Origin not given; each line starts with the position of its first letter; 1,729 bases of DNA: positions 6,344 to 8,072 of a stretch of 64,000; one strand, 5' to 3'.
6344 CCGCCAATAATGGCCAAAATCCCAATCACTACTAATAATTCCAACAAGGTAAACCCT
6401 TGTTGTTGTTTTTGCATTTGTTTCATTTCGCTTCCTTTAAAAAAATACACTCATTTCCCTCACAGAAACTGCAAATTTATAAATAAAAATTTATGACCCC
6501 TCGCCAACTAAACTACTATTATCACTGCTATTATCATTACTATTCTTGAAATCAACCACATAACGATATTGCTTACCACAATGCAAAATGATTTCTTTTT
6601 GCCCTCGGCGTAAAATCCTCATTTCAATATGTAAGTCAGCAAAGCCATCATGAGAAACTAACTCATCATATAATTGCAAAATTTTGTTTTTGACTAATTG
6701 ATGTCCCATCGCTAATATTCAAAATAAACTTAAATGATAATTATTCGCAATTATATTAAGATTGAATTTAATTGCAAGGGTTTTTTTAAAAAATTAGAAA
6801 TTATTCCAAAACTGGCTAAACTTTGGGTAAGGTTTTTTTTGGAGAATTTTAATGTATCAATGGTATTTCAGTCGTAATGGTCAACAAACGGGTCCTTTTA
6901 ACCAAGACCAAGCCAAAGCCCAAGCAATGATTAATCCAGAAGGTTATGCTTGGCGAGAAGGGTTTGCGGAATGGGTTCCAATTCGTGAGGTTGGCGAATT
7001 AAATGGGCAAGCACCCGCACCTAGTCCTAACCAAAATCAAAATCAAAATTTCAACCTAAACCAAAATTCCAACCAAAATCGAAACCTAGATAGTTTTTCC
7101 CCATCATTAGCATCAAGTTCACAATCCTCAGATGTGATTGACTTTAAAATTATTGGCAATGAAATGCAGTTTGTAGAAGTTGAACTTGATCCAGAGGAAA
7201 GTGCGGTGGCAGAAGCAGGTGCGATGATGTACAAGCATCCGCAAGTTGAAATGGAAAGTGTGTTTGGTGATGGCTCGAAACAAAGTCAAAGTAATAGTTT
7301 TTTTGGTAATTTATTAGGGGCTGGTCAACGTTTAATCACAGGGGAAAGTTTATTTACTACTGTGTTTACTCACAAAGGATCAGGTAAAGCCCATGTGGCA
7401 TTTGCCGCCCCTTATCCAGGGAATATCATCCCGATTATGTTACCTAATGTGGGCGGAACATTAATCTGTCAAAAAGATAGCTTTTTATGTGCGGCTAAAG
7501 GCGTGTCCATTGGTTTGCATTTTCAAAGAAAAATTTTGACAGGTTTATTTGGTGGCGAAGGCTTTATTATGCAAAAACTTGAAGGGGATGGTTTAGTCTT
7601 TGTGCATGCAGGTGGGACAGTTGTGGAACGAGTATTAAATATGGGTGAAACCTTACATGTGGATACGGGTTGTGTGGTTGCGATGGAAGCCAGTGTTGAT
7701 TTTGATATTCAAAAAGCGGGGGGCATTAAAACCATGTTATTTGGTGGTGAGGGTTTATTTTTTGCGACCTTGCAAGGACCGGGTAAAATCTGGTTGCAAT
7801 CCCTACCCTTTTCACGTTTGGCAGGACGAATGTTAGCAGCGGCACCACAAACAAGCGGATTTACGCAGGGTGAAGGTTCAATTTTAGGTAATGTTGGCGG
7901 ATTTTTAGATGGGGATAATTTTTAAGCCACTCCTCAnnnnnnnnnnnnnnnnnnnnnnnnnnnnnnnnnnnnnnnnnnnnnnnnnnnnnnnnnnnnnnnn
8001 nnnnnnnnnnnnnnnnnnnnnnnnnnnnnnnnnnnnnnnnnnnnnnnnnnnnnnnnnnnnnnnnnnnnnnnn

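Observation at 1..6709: Unusual type IV pilus / MSHA-like cluster: three large prepilin-type proteins, a PilM-PilN-like fusion, a PilO-like protein, an embedded PilT-type retraction ATPase and an MshEN-domain ATPase start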

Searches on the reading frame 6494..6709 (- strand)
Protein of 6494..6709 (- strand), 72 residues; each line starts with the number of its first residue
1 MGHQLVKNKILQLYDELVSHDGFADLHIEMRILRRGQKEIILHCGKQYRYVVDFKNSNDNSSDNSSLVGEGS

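Call 4: search_protein_families(library=pfam, proteins=[window:6494-6709:-], max_evalue=0.1)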
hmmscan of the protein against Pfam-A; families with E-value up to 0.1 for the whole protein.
window:6494-6709:- (72 aa): 0 families

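Call 5: search_protein_families(library=ncbifam, proteins=[window:6494-6709:-], max_evalue=0.1)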
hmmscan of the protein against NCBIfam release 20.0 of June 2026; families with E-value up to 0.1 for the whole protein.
window:6494-6709:- (72 aa): 0 families

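Call 57: search_protein_families(library=pfam, alignment_id=A4, max_evalue=1)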
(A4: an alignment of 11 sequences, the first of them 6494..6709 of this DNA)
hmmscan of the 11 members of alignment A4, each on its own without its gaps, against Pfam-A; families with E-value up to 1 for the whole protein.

A. member 1, window:6494-6709:- (72 aa): 0 families

B. families by the number of members that match (of 11 scanned): 11 families
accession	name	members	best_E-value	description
PF15600.11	Imm64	4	0.02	Immunity protein 64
PF07217.16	Het-C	1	0.015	Heterokaryon incompatibility protein Het-C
PF10017.15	Methyltransf_33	1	0.043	Histidine-specific methyltransferase, SAM-dependent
PF18410.7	BTHB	1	0.044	Basic tilted helix bundle domain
PF13222.11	DUF4030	1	0.054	Protein of unknown function (DUF4030)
PF24445.1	DUF7564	1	0.09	Family of unknown function (DUF7564)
PF11490.13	DNA_pol3_a_NII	1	0.097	DNA polymerase III polC-type N-terminus II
PF19990.4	DUF6426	1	0.14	Family of unknown function (DUF6426)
PF19599.4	DUF6104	1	0.15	Family of unknown function (DUF6104)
PF22452.1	BF9343_1606-like_C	1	0.18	BF9343_1606-like, C-terminal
PF20976.2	Pop8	1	0.23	Ribonucleases P/MRP protein subunit Pop8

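Call 59: search_solved_structures(query=A4, max_evalue=10)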
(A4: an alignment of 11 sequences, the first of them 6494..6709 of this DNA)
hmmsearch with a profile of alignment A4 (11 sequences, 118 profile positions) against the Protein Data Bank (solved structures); distinct sequences matched with E-value up to 10: 0.

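Call 60: find_homologous_proteins(query=A4, max_evalue=0.001)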
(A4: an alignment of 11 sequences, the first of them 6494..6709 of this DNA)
Query A4 (11 sequences) (72 aa, profile of the alignment): 2230 proteins with E <= 0.001 among 3954 candidates; the best 120 are listed.
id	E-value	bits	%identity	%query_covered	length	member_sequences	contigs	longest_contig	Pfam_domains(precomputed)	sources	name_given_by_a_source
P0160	1.5e-46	175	48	90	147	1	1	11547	-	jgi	-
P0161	1.0e-44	170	52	75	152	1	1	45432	-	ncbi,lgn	-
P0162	1.2e-42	163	62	74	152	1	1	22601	-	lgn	-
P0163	1.7e-42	162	53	71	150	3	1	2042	-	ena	-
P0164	2.4e-40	156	57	71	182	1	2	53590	-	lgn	-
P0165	1.2e-39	153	46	78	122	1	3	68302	-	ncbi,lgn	-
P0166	5.3e-39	151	59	71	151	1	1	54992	-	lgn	-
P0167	7.6e-39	151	64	74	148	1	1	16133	-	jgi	jgi:hypothetical protein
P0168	4.2e-38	148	55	78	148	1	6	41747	-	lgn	-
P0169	8.3e-36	141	59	83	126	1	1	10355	-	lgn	-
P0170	1.7e-34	137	51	74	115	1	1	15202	-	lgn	-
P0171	3.0e-34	136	45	78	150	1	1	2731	-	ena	-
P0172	2.3e-33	133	46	67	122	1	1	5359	-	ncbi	-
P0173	5.6e-33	132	48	67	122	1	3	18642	-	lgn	-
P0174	1.5e-31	127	59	92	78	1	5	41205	-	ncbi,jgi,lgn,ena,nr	ncbi:MAG TPA: hypothetical protein EYP34_11370 [Chromatiaceae bacterium]|nr:hypothetical protein [Ch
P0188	5.7e-28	116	59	78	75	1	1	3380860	-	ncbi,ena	-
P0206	2.0e-27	114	56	85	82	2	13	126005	-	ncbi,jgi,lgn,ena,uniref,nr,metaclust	ncbi:hypothetical protein [Desulfobulbus elongatus]|uniref:hypothetical protein n=1 Tax=Desulfobulbu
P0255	8.9e-27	112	56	75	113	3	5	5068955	-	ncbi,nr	ncbi:hypothetical protein [Rubrivivax gelatinosus]|nr:hypothetical protein [Rubrivivax gelatinosus]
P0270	1.2e-26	111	57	68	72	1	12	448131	-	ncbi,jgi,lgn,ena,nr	ncbi:MAG TPA: hypothetical protein PLT76_02470 [Candidatus Omnitrophota bacterium]|nr:hypothetical p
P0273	1.4e-26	111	56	76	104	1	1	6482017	-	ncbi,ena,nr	nr:hypothetical protein [uncultured Desulfobacter sp.]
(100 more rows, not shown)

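Call 61: find_encoding_contigs(protein=P0255, flank=10000, max_places=1)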
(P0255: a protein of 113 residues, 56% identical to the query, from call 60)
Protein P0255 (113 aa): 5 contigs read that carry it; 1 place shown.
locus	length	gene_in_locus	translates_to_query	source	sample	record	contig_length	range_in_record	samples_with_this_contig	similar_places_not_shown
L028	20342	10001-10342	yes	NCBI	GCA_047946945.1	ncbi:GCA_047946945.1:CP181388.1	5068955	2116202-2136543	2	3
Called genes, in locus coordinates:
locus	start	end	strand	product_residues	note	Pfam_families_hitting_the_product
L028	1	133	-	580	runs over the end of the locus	PF17863:AAA_lid_2, PF26791:AAPxQ (weak), PF13519:VWA_2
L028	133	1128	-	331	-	PF07728:AAA_5 (faint), PF13401:AAA_22 (faint), PF01078:Mg_chelatase (weak), PF17863:AAA_lid_2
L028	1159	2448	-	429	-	PF11902:DUF3422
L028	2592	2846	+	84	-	-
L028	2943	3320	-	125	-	PF01253:SUI1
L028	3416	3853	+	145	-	-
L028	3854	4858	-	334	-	PF00005:ABC_tran, PF13304:AAA_21 (weak), PF08402:TOBE_2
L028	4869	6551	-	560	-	PF00528:BPD_transp_1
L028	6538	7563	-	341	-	PF13531:SBP_bac_11, PF01547:SBP_bac_1, PF13416:SBP_bac_8, PF13343:SBP_bac_6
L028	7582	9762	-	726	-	PF07715:Plug, PF00593:TonB_dep_Rec_b-barrel, PF14905:OMP_b-brl_3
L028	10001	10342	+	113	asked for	-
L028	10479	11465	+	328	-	PF07963:N_methyl (weak)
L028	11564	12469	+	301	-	PF07963:N_methyl (weak)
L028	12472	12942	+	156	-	-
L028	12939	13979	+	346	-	-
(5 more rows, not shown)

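Call 62: find_encoding_contigs(protein=P0206, flank=10000, max_places=1)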
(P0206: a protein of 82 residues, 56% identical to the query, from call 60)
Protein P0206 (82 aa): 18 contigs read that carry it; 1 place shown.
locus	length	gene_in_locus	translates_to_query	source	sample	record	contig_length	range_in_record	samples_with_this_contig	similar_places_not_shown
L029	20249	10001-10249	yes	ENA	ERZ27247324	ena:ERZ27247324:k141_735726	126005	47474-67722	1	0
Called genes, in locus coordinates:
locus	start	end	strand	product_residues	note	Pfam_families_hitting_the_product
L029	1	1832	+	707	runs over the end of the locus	PF00122:E1-E2_ATPase, PF00702:Hydrolase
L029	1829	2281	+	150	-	-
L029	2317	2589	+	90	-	PF00216:Bac_DNA_binding, PF18291:HU-HIG (weak)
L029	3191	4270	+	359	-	PF09375:Peptidase_M75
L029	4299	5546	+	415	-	PF09375:Peptidase_M75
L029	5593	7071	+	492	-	PF06537:DHOR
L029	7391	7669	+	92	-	-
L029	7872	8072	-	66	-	-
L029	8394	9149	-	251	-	PF00027:cNMP_binding, PF13545:HTH_Crp_2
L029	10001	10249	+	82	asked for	-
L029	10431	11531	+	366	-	PF07963:N_methyl (weak)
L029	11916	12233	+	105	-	-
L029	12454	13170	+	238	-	-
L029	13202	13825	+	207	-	-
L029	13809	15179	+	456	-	-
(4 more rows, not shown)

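Call 63: find_encoding_contigs(protein=P0273, flank=10000, max_places=1)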
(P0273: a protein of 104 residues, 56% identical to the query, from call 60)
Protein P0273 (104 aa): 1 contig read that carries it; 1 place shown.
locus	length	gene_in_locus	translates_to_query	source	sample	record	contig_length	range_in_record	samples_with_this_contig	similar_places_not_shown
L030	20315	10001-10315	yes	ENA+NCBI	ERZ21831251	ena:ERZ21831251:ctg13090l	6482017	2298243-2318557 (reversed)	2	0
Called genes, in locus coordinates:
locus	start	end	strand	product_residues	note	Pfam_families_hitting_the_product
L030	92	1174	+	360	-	PF09375:Peptidase_M75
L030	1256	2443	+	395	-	PF09375:Peptidase_M75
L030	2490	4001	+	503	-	PF06537:DHOR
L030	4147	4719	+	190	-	-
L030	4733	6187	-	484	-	PF13462:Thioredoxin_4, PF01323:DSBA, PF13192:Thioredoxin_3 (faint)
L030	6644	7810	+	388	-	PF01042:Ribonuc_L-PSP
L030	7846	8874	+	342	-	PF00793:DAHP_synth_1, PF03102:NeuB (weak)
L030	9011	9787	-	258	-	PF00027:cNMP_binding, PF13545:HTH_Crp_2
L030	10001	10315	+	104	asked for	-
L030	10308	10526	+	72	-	-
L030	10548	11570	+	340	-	PF07963:N_methyl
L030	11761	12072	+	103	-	-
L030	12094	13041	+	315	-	-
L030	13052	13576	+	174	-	-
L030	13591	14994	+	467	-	PF07963:N_methyl (weak)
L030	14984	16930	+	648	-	-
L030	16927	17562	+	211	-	-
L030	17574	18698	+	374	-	PF00437:T2SSE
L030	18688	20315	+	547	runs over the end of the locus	PF05157:MshEN, PF00437:T2SSE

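Call 81: search_protein_families(library=pfam, proteins=[L030:10308-10523:+], max_evalue=0.01)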
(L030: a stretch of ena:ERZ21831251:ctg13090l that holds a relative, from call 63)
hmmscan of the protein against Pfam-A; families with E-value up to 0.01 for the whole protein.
L030:10308-10523:+ (72 aa): 0 families

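Call 109: find_encoding_contigs(protein=P0188, flank=10000, max_places=1)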
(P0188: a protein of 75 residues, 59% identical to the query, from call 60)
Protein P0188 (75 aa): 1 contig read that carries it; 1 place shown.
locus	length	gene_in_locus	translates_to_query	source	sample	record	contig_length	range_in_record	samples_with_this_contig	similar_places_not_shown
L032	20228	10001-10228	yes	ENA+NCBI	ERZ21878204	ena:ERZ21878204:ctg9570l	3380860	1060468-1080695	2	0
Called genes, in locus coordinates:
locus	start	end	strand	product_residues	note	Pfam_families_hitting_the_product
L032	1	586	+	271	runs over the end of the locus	PF00950:ABC-3, PF01032:FecCD (weak)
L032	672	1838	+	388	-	PF03773:ArsP_1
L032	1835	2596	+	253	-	PF21537:DUF1980_C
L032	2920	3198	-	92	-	PF00216:Bac_DNA_binding, PF18291:HU-HIG (weak)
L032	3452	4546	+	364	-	PF09375:Peptidase_M75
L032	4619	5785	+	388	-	PF09375:Peptidase_M75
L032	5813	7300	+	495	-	PF06537:DHOR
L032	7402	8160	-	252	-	PF00027:cNMP_binding, PF13545:HTH_Crp_2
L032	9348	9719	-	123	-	-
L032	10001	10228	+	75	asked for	-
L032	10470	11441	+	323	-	PF07963:N_methyl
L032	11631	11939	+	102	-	-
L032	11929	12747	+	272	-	PF07963:N_methyl (weak)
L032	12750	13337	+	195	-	-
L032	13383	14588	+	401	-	-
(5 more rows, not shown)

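Call 110: find_encoding_contigs(protein=P0270, flank=10000, max_places=1)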
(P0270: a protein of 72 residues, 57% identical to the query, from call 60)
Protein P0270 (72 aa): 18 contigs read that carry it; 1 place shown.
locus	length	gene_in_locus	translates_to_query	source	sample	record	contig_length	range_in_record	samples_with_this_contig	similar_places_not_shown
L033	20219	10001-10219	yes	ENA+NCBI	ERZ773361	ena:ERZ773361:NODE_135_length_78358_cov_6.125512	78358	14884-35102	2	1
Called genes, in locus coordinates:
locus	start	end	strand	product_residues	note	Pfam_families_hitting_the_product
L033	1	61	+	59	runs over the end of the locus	-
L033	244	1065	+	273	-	PF00119:ATP-synt_A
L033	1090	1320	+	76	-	PF00137:ATP-synt_C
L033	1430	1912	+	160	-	PF00430:ATP-synt_B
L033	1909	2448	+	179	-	PF00213:OSCP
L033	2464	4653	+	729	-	PF02874:ATP-synt_ab_N, PF00006:ATP-synt_ab, PF00306:ATP-synt_ab_C, PF00359:PTS_EIIA_2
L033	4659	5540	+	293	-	PF00231:ATP-synt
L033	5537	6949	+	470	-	PF02874:ATP-synt_ab_N, PF00006:ATP-synt_ab, PF22919:ATP-synt_VA_C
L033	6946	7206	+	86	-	PF02823:ATP-synt_DE_N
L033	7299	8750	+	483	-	-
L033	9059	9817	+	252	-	PF01261:AP_endonuc_2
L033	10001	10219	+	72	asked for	-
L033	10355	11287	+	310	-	PF07963:N_methyl (weak)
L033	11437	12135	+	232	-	-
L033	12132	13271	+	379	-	-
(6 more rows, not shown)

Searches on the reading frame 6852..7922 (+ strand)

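Call 4: search_protein_families(library=pfam, proteins=[window:6852-7922:+], max_evalue=0.1)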
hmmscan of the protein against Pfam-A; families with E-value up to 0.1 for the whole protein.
window:6852-7922:+ (357 aa): 2 families
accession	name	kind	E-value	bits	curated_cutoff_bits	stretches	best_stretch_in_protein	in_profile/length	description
PF01987.23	AIM24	-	1e-72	244.6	25.7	1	98-318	1-205/205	Mitochondrial biogenesis AIM24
PF14237.11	GYF_2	-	2e-15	56.7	25.8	1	4-50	1-50/50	GYF domain 2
